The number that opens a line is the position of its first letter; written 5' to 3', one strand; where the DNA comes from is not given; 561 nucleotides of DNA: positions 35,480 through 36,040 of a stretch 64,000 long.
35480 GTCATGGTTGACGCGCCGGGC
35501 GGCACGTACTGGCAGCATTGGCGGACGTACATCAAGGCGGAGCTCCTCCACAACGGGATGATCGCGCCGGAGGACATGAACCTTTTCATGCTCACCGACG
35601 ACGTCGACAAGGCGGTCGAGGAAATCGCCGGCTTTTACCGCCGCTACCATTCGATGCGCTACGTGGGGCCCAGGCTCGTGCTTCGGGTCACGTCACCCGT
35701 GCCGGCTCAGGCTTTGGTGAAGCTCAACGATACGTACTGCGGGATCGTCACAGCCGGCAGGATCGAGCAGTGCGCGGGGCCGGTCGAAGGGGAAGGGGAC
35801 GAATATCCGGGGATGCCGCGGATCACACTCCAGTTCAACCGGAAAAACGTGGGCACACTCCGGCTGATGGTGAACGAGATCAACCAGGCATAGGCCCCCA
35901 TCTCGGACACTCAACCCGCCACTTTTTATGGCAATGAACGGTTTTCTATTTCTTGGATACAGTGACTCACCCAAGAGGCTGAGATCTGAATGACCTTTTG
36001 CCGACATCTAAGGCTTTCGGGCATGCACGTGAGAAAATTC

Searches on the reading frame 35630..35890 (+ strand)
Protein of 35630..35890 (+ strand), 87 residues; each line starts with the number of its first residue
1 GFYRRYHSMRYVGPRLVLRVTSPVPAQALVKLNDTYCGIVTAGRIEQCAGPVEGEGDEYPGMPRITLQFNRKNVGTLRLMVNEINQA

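Call 54: predict_structure(alignment_id=A6)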
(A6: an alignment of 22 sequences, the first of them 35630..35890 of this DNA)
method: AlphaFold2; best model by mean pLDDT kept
length: 87 residues; sequences in the alignment: 22
mean_pLDDT: 92.5   pTM: 0.83
mean pLDDT of the five models: 92.5, 92.3, 92.2, 91.6, 90.6
residues with pLDDT >= 90: 75; 70-90: 9; 50-70: 2; < 50: 1
segments of 3 or more residues with pLDDT < 50: none
pLDDT, mean of each block of 10 residues (from residue 1): 82 95 96 96 95 89 95 93 94
secondary structure, 60 per line:
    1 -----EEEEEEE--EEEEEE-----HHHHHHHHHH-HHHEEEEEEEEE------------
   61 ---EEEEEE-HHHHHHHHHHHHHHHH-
elements in order: E6-12 E15-20 H26-35 E40-48 E64-69 H71-86

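Call 57: fold_search(model_id=the predicted structure, library=pdb)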
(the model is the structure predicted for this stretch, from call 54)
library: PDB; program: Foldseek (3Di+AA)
matches with E <= 10: 815; with E <= 0.001: 0
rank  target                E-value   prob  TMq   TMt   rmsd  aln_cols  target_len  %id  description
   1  9c7n_D                1.2e-01  0.60  0.42  0.44   5.3        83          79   11  Crystal Structure of the GL3 ACT-like Domain (released 2025-10-08)
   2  8tah_D                1.3e-01  0.30  0.37  0.16   6.7        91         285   15  Cryo-EM structure of Cortactin-bound to Arp2/3 complex (released 2023-09-27)
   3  7os7_A                1.3e-01  0.25  0.34  0.31   7.8        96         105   12  Circular permutant of ribosomal protein S6, swap helix 2, L75A, A92K mutant (released 2022-06-22)
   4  8ynd_B                1.4e-01  0.30  0.34  0.11   6.5        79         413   14  ATP-grasp peptide ligase from Streptomyces (released 2025-02-19)
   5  5dud_B                2.4e-01  0.35  0.40  0.22   7.3        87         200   16  Crystal structure of E. coli YbgJK (released 2016-09-28)
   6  7aih_N                2.4e-01  0.20  0.30  0.17   9.1        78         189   17  The Large subunit of the Kinetoplastid mitochondrial ribosome (released 2021-04-28)
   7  7onl_A                2.5e-01  0.41  0.45  0.19   9.2        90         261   10  Mechanosensitive channel MscS solubilized with DDM in closed conformation (released 2021-09-01)
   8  8ynd_D                2.5e-01  0.21  0.34  0.11   6.5        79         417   14  ATP-grasp peptide ligase from Streptomyces (released 2025-02-19)
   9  1ry9_A                2.7e-01  0.60  0.49  0.36   4.4        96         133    7  Spa15, a Type III Secretion Chaperone from Shigella flexneri (released 2004-04-27)
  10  9h2v_A                2.7e-01  0.41  0.46  0.16   9.6        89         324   10  a YnaI-MscS chimera in an open conformation purified in DDM showing ligand-filled pockets (released 2025-09-24)
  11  8ab1_C                2.7e-01  0.35  0.38  0.43   7.3        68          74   25  Crystal structure of the PulL-PulM C-terminal domain heterocomplex (released 2023-01-11)
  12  3dwl_D                2.7e-01  0.21  0.34  0.16   6.2        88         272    9  Crystal Structure of Fission Yeast Arp2/3 Complex Lacking the Arp2 Subunit (released 2008-08-26)
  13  6i6o_C                2.9e-01  0.16  0.32  0.29   7.4        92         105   11  Circular permutant of ribosomal protein S6, swap helix 2, L75A mutant (released 2019-11-27)
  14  2p9i_D                3.1e-01  0.18  0.34  0.16   7.4        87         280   13  Crystal Structure of bovine Arp2/3 Complex co-crystallized with ADP and crosslinked with gluteraldehyde (released 2007-05-29)
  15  2p9k_D                3.1e-01  0.16  0.32  0.15   7.4        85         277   10  Crystal structure of bovine Arp2/3 complex co-crystallized with ATP and crosslinked with glutaraldehyde (released 2007-05-29)
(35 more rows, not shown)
